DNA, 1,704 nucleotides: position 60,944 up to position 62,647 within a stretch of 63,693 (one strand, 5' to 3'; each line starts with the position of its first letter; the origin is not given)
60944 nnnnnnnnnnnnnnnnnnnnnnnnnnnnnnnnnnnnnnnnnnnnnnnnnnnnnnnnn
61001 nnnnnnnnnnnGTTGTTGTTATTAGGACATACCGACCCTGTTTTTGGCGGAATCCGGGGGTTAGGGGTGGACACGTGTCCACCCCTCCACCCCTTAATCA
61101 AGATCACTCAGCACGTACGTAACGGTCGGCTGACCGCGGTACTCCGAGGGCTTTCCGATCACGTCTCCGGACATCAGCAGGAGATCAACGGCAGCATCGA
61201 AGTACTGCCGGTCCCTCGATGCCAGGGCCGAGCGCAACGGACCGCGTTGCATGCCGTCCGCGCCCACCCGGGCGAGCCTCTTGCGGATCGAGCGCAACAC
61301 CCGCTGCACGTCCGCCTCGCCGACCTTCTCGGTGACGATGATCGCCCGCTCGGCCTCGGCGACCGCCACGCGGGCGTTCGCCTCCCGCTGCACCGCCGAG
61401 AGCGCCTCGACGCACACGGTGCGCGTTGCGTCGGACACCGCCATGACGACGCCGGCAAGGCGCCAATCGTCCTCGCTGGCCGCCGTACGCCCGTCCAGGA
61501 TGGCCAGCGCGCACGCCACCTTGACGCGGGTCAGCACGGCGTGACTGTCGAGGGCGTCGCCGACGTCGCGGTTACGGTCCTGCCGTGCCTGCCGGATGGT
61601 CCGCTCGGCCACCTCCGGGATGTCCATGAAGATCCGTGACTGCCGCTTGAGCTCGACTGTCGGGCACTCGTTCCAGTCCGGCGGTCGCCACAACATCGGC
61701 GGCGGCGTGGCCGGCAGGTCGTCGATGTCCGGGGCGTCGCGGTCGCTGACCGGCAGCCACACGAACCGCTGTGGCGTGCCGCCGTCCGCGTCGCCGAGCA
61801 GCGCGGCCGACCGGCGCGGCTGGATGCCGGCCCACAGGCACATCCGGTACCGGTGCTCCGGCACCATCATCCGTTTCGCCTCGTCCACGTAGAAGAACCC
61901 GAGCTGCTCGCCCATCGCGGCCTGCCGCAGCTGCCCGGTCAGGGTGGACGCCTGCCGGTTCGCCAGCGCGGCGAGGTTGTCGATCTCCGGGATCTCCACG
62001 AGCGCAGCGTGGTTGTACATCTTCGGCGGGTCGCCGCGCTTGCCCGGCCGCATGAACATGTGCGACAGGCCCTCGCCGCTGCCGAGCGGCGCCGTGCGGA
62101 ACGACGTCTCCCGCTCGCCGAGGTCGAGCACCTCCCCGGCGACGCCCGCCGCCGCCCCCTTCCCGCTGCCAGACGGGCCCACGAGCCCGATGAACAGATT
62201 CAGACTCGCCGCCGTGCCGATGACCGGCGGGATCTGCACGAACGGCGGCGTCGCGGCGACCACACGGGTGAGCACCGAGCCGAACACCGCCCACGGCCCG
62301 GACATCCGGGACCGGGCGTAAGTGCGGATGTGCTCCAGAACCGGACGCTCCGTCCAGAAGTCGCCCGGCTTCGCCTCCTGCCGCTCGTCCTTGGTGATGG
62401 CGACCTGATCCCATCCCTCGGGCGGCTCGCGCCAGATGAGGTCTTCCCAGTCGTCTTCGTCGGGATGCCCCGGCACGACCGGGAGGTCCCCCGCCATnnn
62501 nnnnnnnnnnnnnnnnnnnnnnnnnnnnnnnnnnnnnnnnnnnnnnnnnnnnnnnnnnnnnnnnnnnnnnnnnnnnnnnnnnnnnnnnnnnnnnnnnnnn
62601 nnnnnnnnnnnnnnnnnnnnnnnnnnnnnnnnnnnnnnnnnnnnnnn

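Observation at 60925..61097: Highly symmetric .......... palindrome and iteron cluster around the most AT-rich patch of the genome, abutting the helicase-like gene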

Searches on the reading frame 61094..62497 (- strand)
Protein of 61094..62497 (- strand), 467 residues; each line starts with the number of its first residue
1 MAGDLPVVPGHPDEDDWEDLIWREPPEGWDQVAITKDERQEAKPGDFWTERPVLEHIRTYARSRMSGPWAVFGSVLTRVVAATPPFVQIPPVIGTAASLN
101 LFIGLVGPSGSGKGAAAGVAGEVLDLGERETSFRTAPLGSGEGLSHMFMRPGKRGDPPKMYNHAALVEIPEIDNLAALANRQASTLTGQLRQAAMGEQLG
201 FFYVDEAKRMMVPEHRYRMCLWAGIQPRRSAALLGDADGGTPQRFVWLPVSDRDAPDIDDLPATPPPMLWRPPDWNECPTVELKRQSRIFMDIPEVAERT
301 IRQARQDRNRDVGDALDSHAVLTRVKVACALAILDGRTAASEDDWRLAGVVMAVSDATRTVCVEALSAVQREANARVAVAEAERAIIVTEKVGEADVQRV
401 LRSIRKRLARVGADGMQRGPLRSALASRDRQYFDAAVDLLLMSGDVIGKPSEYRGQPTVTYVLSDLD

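Call 9: search_protein_families(library=pfam, proteins=[window:61094-62497:-], max_evalue=0.01)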
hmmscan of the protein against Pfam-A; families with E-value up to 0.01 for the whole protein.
window:61094-62497:- (467 aa): 2 families
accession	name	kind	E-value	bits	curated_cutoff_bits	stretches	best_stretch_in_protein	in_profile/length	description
PF17863.7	AAA_lid_2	-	0.0022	18.1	22.7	1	316-345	13-42/74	AAA lid domain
PF13148.11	DUF3987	-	0.0042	16.8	27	0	74-125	10-61/364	Protein of unknown function (DUF3987)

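Call 10: search_protein_families(library=phrogs, proteins=[window:61094-62497:-], max_evalue=0.01)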
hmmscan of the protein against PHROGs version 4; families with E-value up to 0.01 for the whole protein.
window:61094-62497:- (467 aa): 3 families
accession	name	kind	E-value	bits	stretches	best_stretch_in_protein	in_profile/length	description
phrog_28894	-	DNA, RNA and nucleotide metabolism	6.3e-80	270.4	1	34-463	528-989/994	DNA polymerase/primase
phrog_11515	-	DNA, RNA and nucleotide metabolism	2.6e-63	215.3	1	41-438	372-765/787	DNA polymerase/primase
phrog_5311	-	DNA, RNA and nucleotide metabolism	0.0019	17.5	1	98-238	309-467/692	helicase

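Call 14: find_related_loci(query=window:61094-62497:-, collection=viral_contigs, flank=4000)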
Query window:61094-62497:- (467 aa) in viral_contigs; peptide patterns used: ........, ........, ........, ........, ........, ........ (x = any residue, [..] = any of these).
7 stretches matched a pattern; 1 encode a relative of the query (tblastn E <= 1e-3); 1 distinct loci.
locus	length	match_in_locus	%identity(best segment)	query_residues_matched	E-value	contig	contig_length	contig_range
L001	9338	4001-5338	50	14-456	1e-135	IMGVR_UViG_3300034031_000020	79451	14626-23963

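Call 19: find_homologous_proteins(query=window:61094-62497:-, max_evalue=1e-10)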
Query window:61094-62497:- (467 aa): 653 proteins with E <= 1e-10 among 8000 candidates; the best 120 are listed.
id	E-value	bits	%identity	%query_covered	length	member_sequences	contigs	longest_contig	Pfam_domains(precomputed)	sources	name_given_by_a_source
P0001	0.0e+0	1051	100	100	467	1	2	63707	-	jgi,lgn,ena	-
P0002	7.9e-266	900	86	100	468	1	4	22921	-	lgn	-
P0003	1.1e-258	877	84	100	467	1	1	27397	-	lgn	-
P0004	1.7e-256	870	83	100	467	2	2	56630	-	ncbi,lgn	-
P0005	1.9e-231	787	77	96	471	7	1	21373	-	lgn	-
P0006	3.0e-146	506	56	95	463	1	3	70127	-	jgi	jgi:hypothetical protein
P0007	8.3e-146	505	54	97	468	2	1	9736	-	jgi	jgi:hypothetical protein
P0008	3.1e-144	499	55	94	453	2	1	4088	-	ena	-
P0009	3.7e-143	496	59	91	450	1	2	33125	-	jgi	jgi:hypothetical protein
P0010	4.0e-143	496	53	98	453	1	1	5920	-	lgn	-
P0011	1.3e-142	494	54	97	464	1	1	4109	-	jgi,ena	-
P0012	6.1e-142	492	55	93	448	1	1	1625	-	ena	-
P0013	2.3e-140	487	55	98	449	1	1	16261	-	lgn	-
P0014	7.3e-140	485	55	90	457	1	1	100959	-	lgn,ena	-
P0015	1.1e-139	484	53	97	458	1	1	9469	-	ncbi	-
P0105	1.0e-110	389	45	97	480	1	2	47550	PF13148.12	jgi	jgi:hypothetical protein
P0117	1.3e-106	375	47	99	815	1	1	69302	PF13148.12,PF09250.17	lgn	-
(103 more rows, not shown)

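Call 21: find_related_loci(query=A1, collection=metagenome_contigs, flank=3000)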
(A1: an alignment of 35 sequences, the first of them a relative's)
Query A1 (467 aa) in metagenome_contigs; peptide patterns used: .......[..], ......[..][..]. (x = any residue, [..] = any of these).
388 stretches matched a pattern; 85 encode a relative of the query (tblastn E <= 1e-3); the best 80 are kept; 80 distinct loci.
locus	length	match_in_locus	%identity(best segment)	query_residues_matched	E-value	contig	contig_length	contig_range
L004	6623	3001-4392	83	4-467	0e+0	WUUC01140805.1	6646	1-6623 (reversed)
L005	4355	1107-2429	55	25-464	2e-149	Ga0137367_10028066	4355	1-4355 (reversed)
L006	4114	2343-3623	55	24-449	1e-146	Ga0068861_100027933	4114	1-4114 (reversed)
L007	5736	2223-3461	57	46-463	7e-139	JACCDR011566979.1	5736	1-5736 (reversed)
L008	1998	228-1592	53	12-465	6e-148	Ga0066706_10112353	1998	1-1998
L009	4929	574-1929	53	13-464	1e-137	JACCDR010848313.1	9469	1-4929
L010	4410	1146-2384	56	46-463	6e-139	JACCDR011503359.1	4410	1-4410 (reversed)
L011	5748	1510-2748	54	46-464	1e-133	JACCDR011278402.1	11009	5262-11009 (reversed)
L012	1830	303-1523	54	44-456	1e-141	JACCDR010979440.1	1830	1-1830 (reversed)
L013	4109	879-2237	54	12-463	4e-133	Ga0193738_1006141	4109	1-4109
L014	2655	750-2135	50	4-467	1e-133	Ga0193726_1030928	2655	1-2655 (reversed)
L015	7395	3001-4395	47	11-463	3e-126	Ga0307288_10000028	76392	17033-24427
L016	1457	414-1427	60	24-363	1e-135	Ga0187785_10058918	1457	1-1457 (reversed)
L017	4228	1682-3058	47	11-455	3e-125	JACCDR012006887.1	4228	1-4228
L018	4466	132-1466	47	30-464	3e-116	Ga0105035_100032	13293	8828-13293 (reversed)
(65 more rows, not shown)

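Call 22: find_related_loci(query=A1, collection=genome_contigs, flank=3000)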
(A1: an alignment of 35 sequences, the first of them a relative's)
Query A1 (467 aa) in genome_contigs; peptide patterns used: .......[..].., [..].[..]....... (x = any residue, [..] = any of these).
121 stretches matched a pattern; 98 encode a relative of the query (tblastn E <= 1e-3); the best 80 are kept; 80 distinct loci.
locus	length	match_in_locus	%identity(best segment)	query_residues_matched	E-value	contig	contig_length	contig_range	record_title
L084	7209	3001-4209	48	47-446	1e-102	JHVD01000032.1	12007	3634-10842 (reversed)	Propionibacteriaceae bacterium P6A17 T493DRAFT_scaffold00029.29_C, whole genome shotgun sequence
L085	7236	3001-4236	41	46-461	4e-90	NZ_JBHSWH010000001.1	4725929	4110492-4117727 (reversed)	Flexivirga alba strain NBRC 107580 GCM70026900_2, whole genome shotgun sequence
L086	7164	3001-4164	48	47-446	6e-90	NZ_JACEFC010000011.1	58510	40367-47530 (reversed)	Nocardioides stalactiti strain 1.0914 scaffold11, whole genome shotgun sequence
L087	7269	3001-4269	43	30-456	4e-88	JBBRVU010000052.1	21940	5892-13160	MAG: Actinomycetes bacterium isolate La3_metabat2.225 La3_metabat2.225_K_2486309_L_21940_cov_25.0591, whole genome shotg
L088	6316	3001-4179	45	46-444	2e-87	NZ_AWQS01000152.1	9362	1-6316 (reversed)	Intrasporangium chromatireducens Q5-1 contig207, whole genome shotgun sequence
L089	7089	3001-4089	46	46-422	4e-87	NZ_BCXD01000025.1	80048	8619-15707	Rhodococcus rhodnii NBRC 100604, whole genome shotgun sequence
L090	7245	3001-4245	39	37-463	7e-86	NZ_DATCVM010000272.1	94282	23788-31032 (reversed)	MAG: Williamsia sp. isolate SMAG_U7385 k141_102881, whole genome shotgun sequence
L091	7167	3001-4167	47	46-446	1e-84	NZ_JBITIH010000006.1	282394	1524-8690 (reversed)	Micromonospora sp. NPDC050417 NPDC050417_58_G12.ctg-0006, whole genome shotgun sequence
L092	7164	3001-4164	45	46-446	6e-85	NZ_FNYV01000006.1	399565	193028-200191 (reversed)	Micromonospora phaseoli strain CGMCC 4.7038, whole genome shotgun sequence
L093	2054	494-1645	44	47-440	3e-88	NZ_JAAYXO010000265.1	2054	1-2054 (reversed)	MAG: Gordonia sp. (in: high G+C Gram-positive bacteria) isolate AS06rmzACSIP_164 640497_AS06, whole genome shotgun seque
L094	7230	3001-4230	41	47-464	1e-84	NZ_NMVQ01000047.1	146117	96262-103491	Enemella dayhoffiae strain NML 130396 NML130396_9, whole genome shotgun sequence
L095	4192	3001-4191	45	42-444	1e-84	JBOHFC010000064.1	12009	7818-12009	MAG: Pseudonocardiaceae bacterium isolate TC-S_metawrap_bin.177 k127_2289602, whole genome shotgun sequence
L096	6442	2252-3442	42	45-454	2e-84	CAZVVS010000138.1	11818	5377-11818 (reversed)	MAG TPA_asm: uncultured Gordonia sp. isolate SRP173033_co1_73 genome assembly, contig: NODE_12060_length_11818_cov_5.616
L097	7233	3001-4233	41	47-464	3e-84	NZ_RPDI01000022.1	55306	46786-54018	Leucobacter chromiireducens strain LYC-2 scaffold22, whole genome shotgun sequence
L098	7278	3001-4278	42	46-455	9e-84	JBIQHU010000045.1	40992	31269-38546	MAG: Mycobacterium sp. isolate mag.6d NODE_531_length_40992, whole genome shotgun sequence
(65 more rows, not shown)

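Call 26: find_encoding_contigs(protein=P0002, flank=4000, max_places=2)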
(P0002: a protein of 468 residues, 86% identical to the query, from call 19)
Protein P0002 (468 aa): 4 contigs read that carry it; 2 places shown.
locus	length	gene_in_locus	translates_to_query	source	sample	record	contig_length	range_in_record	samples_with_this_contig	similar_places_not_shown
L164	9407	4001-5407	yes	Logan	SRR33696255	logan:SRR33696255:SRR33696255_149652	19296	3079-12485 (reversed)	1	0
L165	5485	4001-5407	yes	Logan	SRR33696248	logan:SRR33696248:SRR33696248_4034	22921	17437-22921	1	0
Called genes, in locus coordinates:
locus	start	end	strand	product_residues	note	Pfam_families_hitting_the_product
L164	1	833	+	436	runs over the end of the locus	PF00176:SNF2-rel_dom, PF00270:DEAD (faint), PF04851:ResIII (weak), PF00271:Helicase_C (faint)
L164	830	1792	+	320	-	PF01555:N6_N4_Mtase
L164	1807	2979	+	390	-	PF00712:DNA_pol3_beta, PF02768:DNA_pol3_beta_3 (weak)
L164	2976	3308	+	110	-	-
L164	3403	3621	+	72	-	PF12728:HTH_17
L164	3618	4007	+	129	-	-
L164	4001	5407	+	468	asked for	-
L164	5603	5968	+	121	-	-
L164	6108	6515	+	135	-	PF25232:DUF7848 (faint)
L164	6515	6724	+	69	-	-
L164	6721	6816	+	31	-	-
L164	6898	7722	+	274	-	-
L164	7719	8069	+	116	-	-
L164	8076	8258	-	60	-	-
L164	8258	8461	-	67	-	-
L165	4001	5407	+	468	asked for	-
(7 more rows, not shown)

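Call 27: find_encoding_contigs(protein=P0003, flank=4000, max_places=2)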
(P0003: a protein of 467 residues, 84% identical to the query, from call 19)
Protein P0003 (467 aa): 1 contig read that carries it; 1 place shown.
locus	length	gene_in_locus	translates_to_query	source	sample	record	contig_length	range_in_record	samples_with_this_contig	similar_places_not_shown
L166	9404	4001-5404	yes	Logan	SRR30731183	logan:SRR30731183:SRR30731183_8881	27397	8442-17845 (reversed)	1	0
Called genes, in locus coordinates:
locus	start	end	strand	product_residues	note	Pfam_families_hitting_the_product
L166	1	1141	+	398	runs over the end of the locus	PF01507:PAPS_reduct, PF11922:DUF3440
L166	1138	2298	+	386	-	PF00712:DNA_pol3_beta, PF02768:DNA_pol3_beta_3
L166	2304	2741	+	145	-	-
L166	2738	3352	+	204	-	-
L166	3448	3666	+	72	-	PF12728:HTH_17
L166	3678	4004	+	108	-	-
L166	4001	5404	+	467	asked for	-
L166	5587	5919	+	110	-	-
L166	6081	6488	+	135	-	-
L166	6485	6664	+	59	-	-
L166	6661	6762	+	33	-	-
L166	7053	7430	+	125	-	-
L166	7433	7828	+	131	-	PF23140:Gp80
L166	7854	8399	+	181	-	-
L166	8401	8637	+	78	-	-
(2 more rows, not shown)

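Call 28: find_encoding_contigs(protein=P0005, flank=4000, max_places=2)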
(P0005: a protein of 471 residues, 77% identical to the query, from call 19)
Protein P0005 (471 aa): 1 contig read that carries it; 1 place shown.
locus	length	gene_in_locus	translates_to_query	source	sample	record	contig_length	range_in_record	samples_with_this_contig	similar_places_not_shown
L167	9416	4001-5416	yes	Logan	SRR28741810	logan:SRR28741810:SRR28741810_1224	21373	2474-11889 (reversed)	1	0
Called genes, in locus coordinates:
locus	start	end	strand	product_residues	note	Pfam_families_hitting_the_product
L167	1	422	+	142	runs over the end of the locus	-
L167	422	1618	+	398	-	PF01507:PAPS_reduct, PF11922:DUF3440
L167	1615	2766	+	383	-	PF00712:DNA_pol3_beta, PF02768:DNA_pol3_beta_3 (weak)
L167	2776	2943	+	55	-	-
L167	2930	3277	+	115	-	-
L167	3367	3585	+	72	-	PF12728:HTH_17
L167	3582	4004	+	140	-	-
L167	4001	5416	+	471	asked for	-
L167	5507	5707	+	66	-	-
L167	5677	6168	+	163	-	-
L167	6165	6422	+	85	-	-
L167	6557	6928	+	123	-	-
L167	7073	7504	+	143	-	-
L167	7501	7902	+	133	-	PF23140:Gp80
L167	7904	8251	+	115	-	-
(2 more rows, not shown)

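Call 29: find_encoding_contigs(protein=P0001, flank=1000, max_places=3)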
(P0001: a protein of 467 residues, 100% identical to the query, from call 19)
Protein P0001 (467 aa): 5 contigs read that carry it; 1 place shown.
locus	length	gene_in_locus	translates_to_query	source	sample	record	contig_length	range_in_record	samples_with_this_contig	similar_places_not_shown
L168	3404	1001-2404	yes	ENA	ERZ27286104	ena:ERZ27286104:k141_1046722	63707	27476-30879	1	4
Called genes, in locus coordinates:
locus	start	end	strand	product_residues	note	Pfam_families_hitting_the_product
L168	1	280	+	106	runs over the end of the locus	-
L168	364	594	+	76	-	PF12728:HTH_17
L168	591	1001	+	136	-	-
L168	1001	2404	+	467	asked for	-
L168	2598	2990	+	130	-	-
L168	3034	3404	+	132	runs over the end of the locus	-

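Call 35: search_solved_structures(query=A1, max_evalue=1, show_alignments=0)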
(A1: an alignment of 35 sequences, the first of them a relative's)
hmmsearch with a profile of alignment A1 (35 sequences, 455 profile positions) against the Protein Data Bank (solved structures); distinct sequences matched with E-value up to 1: 2.
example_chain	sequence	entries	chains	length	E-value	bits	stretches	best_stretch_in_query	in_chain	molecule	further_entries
1um8_A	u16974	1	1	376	0.21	13.5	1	98-177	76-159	ATP-dependent Clp protease ATP-binding subunit clpX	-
9f27_A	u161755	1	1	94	0.77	11.6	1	378-441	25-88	RPA32 subunit of the hetero-oligomeric complex involved in homologous recombination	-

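Call 44: predict_structure(alignment_id=A1)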
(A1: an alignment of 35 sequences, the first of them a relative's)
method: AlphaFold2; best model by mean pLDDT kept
length: 467 residues; sequences in the alignment: 35
mean_pLDDT: 86.5   pTM: 0.79
mean pLDDT of the five models: 86.5, 85.0, 82.8, 82.7, 81.1
residues with pLDDT >= 90: 254; 70-90: 150; 50-70: 44; < 50: 19
segments of 3 or more residues with pLDDT < 50: 1-12, 14-16
pLDDT, mean of each block of 10 residues (from residue 1): 42 50 63 86 92 97 96 98 96 91 93 92 95 86 83 86 93 72 72 88 69 92 91 66 82 89 97 94 91 96 90 84 96 98 97 92 88 87 80 87 93 92 93 92 91 87 79
secondary structure, 60 per line:
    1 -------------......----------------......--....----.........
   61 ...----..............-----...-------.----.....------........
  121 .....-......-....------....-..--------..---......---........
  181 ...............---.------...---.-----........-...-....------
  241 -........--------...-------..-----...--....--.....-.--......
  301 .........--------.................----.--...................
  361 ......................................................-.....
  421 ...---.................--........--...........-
elements in order: H14-19 H36-41 H44-47 H52-63 H68-81 E87-89 E102-106 H113-123 H127-132 E134-137 H144-147 E164-169 H173-195 E218-225 H231-234 E245-249 E280-283 E286-290 H295-309 H318-334 H342-414 H418-423 H427-443 E446-453 E456-463

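Call 47: fold_search(model_id=the predicted structure, library=pdb)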
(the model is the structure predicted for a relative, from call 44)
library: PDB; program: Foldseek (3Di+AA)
matches with E <= 10: 1132; with E <= 0.001: 293
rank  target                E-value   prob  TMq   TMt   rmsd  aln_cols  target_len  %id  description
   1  7w1y_F                7.5e-08  1.00  0.38  0.29  10.7       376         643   16  Human MCM double hexamer bound to natural DNA duplex (polyAT/polyTA) (released 2023-02-08)
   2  8s0a_5                9.3e-08  1.00  0.35  0.26  22.0       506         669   12  H. sapiens MCM2-7 hexamer bound to double stranded DNA (released 2024-10-02)
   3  7pt7_C                1.7e-07  1.00  0.39  0.30  12.9       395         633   12  Structure of MCM2-7 DH complexed with Cdc7-Dbf4 in the presence of ADP:BeF3, state I (released 2022-06-08)
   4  8kg6_5                1.9e-07  1.00  0.40  0.29  20.5       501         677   12  Yeast replisome in state I (released 2023-12-06)
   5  8w0f_7                2.1e-07  1.00  0.37  0.29  10.8       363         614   16  Cryo-EM structure of a human MCM2-7 double hexamer on dsDNA (released 2024-10-02)
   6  9gjp_6                2.6e-07  1.00  0.34  0.25  25.9       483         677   12  OCCM maturation intermediate stalled with an Arginine Finger mutation in Mcm5: Conformer 2 (released 2025-03-05)
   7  7w1y_7                2.7e-07  1.00  0.39  0.30   9.8       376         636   16  Human MCM double hexamer bound to natural DNA duplex (polyAT/polyTA) (released 2023-02-08)
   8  8rif_3                2.9e-07  1.00  0.39  0.31  13.1       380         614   12  Cryo-EM structure of the MCM double hexamer loaded onto dsDNA. (released 2025-01-01)
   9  7pmk_5                3.0e-07  1.00  0.39  0.28  21.1       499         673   12  S. cerevisiae replisome-SCF(Dia2) complex bound to double-stranded DNA (conformation I) (released 2021-11-10)
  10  9gjw_6                3.0e-07  1.00  0.35  0.26  24.6       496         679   12  OCCM maturation intermediate stalled with an Arginine Finger mutation in Mcm2 (released 2025-03-05)
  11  8s0e_6                3.4e-07  1.00  0.37  0.29  25.4       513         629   11  H. sapiens OCCM bound to double stranded DNA (released 2024-10-02)
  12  8q67_A                4.6e-07  1.00  0.38  0.32  11.3       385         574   14  Crystal structure of a homohexameric MCM from M. acidophilum (released 2025-03-12)
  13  6skl_3                4.6e-07  1.00  0.38  0.30  14.7       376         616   12  Cryo-EM structure of the CMG Fork Protection Complex at a replication fork - Conformation 1 (released 2020-05-06)
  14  7v3u_7                4.9e-07  1.00  0.38  0.27  11.6       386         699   15  Cryo-EM structure of MCM double hexamer with structured Mcm4-NSD (released 2022-04-13)
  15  8s09_5                5.2e-07  1.00  0.36  0.25  20.6       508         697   12  H. sapiens MCM2-7 double hexamer bound to double stranded DNA (released 2024-10-02)
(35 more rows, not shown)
